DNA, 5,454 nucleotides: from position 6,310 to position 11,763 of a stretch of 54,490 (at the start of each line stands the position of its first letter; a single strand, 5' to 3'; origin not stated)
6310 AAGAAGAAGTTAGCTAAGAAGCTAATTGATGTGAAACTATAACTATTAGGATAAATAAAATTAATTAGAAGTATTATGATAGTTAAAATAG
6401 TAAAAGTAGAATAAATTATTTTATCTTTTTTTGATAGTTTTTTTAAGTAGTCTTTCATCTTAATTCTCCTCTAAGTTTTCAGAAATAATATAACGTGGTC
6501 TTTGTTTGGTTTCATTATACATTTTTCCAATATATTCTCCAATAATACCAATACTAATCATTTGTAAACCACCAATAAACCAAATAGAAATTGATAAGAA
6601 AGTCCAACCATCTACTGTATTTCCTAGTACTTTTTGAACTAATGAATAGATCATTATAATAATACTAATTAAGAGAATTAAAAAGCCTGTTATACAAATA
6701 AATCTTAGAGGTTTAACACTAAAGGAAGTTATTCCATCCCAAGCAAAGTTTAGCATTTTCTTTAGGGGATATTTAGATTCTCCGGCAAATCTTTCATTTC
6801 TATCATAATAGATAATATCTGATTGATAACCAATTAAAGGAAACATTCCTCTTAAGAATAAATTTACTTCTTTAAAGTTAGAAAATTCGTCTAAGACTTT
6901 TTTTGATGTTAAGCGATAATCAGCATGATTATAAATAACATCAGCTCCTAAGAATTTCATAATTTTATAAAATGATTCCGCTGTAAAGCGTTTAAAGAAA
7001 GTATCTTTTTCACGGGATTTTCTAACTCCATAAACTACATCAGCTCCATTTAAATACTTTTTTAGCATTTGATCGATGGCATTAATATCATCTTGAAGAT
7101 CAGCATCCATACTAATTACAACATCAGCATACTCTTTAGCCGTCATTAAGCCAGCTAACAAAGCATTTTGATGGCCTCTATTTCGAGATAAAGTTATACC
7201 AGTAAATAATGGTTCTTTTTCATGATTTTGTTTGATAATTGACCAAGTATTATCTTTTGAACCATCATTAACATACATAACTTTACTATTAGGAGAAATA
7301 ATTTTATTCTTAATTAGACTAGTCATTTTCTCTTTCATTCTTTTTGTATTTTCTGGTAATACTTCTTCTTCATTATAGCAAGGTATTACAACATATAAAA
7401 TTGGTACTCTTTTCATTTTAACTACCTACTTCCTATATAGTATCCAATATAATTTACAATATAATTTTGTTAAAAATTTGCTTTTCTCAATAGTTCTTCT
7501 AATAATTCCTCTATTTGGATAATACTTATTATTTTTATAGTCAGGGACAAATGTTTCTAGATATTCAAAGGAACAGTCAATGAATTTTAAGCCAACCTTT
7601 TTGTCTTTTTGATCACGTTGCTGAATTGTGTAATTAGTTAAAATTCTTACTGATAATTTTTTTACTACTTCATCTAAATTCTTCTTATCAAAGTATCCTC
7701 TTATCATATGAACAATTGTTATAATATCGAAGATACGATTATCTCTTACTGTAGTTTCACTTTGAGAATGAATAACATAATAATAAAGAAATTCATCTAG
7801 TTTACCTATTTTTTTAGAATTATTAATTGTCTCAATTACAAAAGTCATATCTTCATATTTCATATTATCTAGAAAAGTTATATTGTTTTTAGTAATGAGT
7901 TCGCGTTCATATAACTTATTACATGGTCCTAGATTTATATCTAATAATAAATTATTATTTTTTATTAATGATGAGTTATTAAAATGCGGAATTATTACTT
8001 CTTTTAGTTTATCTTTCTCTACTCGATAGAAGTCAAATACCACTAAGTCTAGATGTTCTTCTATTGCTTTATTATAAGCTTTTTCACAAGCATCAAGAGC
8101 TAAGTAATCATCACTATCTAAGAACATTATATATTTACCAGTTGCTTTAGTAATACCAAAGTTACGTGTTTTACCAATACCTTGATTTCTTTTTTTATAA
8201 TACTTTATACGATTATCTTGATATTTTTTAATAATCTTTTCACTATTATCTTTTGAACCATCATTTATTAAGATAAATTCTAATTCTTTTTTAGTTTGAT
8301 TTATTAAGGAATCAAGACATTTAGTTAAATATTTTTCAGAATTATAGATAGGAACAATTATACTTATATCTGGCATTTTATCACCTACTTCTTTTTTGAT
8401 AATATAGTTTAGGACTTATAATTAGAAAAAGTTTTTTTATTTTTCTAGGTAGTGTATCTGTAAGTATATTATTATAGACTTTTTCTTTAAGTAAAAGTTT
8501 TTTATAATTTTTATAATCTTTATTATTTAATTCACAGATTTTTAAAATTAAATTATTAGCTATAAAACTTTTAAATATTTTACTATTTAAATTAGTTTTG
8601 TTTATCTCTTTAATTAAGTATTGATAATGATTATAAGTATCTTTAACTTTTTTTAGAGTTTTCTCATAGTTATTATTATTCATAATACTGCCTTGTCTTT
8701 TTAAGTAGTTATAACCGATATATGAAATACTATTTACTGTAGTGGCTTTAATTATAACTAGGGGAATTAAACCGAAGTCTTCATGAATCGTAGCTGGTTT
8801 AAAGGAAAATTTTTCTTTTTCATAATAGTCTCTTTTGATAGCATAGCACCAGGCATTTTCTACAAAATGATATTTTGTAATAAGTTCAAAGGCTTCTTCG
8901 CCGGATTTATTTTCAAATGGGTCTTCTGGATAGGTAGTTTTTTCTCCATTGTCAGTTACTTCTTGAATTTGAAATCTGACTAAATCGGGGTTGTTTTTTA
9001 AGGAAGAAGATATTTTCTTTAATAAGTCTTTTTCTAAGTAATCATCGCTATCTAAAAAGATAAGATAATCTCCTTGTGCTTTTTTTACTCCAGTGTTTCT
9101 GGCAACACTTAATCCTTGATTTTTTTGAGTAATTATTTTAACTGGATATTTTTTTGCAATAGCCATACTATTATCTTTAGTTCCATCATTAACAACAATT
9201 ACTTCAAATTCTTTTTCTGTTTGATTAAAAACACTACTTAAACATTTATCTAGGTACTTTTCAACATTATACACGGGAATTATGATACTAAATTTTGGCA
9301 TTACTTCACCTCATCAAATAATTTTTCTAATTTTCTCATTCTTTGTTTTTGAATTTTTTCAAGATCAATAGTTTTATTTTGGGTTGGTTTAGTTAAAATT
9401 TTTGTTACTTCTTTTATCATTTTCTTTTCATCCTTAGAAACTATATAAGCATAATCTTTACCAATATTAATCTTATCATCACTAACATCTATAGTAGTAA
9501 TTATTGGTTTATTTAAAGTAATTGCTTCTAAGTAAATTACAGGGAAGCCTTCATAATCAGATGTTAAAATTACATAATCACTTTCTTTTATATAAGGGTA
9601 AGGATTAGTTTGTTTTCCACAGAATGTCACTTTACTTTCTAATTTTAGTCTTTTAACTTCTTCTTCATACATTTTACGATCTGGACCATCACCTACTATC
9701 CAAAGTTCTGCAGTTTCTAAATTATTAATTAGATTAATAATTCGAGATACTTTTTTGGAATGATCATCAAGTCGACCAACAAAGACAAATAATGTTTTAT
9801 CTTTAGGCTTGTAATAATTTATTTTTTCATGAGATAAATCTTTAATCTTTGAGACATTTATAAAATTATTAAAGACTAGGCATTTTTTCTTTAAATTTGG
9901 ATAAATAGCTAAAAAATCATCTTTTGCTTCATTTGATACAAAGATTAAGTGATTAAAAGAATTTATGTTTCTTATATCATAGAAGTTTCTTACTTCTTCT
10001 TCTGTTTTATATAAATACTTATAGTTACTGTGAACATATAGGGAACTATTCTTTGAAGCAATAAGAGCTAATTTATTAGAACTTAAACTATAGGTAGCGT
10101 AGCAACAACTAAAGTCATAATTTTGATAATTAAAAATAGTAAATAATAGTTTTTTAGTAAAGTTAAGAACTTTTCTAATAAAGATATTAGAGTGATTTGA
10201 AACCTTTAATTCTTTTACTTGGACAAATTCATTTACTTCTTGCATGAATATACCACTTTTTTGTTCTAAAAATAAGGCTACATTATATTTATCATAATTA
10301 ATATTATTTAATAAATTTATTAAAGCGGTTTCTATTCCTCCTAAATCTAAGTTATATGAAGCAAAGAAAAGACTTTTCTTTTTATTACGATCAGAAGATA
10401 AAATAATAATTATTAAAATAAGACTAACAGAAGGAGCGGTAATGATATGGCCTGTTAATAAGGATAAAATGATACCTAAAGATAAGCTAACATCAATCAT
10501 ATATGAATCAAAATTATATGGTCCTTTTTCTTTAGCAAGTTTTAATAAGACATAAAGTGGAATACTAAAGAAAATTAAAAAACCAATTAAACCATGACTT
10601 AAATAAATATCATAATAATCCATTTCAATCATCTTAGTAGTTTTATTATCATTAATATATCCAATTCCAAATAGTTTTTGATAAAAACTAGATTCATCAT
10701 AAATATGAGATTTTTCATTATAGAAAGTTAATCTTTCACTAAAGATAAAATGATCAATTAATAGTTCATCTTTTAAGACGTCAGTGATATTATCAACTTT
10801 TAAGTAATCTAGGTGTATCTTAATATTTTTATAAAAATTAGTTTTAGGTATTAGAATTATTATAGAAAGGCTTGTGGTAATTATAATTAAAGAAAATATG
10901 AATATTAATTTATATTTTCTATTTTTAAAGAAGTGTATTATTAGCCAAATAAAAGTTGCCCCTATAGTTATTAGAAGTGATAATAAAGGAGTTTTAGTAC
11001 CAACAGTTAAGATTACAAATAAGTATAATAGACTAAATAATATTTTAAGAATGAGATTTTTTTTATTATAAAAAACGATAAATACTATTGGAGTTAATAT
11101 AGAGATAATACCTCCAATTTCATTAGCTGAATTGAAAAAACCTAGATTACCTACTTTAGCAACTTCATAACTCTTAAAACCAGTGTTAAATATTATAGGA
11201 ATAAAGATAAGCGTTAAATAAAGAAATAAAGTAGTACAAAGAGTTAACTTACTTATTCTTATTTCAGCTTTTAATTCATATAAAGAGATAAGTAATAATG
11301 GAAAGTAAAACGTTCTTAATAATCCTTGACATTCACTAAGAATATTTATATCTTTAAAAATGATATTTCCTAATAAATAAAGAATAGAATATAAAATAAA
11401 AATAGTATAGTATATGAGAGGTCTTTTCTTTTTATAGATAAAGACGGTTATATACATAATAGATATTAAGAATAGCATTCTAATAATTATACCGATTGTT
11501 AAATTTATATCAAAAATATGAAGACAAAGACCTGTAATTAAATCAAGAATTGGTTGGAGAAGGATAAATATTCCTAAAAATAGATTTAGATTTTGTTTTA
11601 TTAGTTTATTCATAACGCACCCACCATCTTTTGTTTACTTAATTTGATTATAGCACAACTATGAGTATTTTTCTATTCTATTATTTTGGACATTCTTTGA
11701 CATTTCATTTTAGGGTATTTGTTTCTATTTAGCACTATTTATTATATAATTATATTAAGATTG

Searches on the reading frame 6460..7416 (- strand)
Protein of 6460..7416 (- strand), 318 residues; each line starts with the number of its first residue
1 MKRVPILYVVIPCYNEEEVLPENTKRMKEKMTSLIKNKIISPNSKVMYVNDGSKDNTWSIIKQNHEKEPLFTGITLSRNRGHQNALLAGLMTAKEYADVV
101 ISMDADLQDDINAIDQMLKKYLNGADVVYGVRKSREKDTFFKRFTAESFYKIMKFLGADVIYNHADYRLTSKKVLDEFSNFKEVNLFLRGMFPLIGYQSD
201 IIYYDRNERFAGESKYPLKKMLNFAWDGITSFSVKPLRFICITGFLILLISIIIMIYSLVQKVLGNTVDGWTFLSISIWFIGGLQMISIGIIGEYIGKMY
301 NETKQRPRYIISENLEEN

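Call 10: search_protein_families(library=pfam, proteins=[window:6460-7416:-], max_evalue=0.00001)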
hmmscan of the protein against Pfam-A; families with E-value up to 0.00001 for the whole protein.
window:6460-7416:- (318 aa): 1 family
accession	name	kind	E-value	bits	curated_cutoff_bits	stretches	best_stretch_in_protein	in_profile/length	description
PF00535.33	Glycos_transf_2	-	6e-26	91.8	23.3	1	9-177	2-166/168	Glycosyl transferase family 2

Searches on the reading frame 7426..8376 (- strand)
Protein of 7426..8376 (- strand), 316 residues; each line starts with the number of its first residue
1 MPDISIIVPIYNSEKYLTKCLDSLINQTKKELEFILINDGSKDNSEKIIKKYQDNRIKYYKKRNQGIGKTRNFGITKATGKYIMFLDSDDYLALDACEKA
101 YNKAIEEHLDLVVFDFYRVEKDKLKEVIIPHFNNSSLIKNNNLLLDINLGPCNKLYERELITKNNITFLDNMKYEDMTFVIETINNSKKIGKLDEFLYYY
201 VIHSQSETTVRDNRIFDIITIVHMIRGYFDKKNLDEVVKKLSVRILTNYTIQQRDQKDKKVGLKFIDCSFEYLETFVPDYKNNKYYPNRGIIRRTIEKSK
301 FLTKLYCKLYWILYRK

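Call 10: search_protein_families(library=pfam, proteins=[window:7426-8376:-], max_evalue=0.00001)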
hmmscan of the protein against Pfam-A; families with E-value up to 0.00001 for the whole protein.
window:7426-8376:- (316 aa): 3 families
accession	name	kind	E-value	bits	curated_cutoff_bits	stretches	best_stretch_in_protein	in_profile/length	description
PF00535.33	Glycos_transf_2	-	9.4e-38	130.2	23.3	1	5-159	1-162/168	Glycosyl transferase family 2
PF10111.15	Glyco_tranf_2_2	-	5e-15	56.2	27.3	1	5-116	1-123/276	Glycosyltransferase like family 2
PF13641.12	Glyco_tranf_2_3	-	1.9e-08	35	27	1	2-92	1-99/230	Glycosyltransferase like family 2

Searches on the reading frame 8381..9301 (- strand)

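Call 10: search_protein_families(library=pfam, proteins=[window:8381-9301:-], max_evalue=0.00001)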
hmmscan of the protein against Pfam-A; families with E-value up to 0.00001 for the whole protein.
window:8381-9301:- (306 aa): 3 families
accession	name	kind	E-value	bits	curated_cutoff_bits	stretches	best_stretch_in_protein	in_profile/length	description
PF00535.33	Glycos_transf_2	-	1.3e-37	129.8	23.3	1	5-160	1-164/168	Glycosyl transferase family 2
PF10111.15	Glyco_tranf_2_2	-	5e-12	46.3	27.3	1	5-104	1-114/276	Glycosyltransferase like family 2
PF13641.12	Glyco_tranf_2_3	-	1.1e-09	39.1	27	1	2-152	1-132/230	Glycosyltransferase like family 2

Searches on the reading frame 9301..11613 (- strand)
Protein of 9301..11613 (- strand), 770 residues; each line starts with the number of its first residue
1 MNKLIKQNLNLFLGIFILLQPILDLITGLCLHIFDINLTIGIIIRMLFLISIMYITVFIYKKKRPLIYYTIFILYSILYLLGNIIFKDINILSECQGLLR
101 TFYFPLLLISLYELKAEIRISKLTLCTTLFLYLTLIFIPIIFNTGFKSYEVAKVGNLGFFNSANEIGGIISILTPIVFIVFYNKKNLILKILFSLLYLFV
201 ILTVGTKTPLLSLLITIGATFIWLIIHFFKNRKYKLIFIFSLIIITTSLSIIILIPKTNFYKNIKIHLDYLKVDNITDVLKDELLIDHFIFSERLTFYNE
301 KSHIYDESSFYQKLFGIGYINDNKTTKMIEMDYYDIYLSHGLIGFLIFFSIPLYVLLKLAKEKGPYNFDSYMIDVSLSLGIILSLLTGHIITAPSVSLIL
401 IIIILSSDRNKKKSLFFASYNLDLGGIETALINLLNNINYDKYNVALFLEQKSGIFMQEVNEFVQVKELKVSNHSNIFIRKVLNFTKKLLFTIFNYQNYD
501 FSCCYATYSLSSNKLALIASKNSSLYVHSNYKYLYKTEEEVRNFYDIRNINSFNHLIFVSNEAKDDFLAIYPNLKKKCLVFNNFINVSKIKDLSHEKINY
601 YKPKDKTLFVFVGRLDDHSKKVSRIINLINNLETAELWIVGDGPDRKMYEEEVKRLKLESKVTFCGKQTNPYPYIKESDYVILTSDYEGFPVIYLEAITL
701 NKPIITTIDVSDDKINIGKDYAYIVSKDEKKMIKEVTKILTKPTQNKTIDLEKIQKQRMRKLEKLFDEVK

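Call 10: search_protein_families(library=pfam, proteins=[window:9301-11613:-], max_evalue=0.00001)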
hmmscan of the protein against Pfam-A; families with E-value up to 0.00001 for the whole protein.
window:9301-11613:- (770 aa): 3 families
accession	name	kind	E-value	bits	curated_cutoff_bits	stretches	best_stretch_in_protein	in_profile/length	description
PF13425.11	O-antigen_lig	-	4.7e-47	161.3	31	2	9-272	4-285/462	O-antigen ligase like membrane protein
PF00534.26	Glycos_transf_1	-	8.1e-20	71.5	26.4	1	602-745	11-161/172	Glycosyl transferases group 1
PF13692.12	Glyco_trans_1_4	-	2.5e-19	70.4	27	1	608-741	3-141/142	Glycosyl transferases group 1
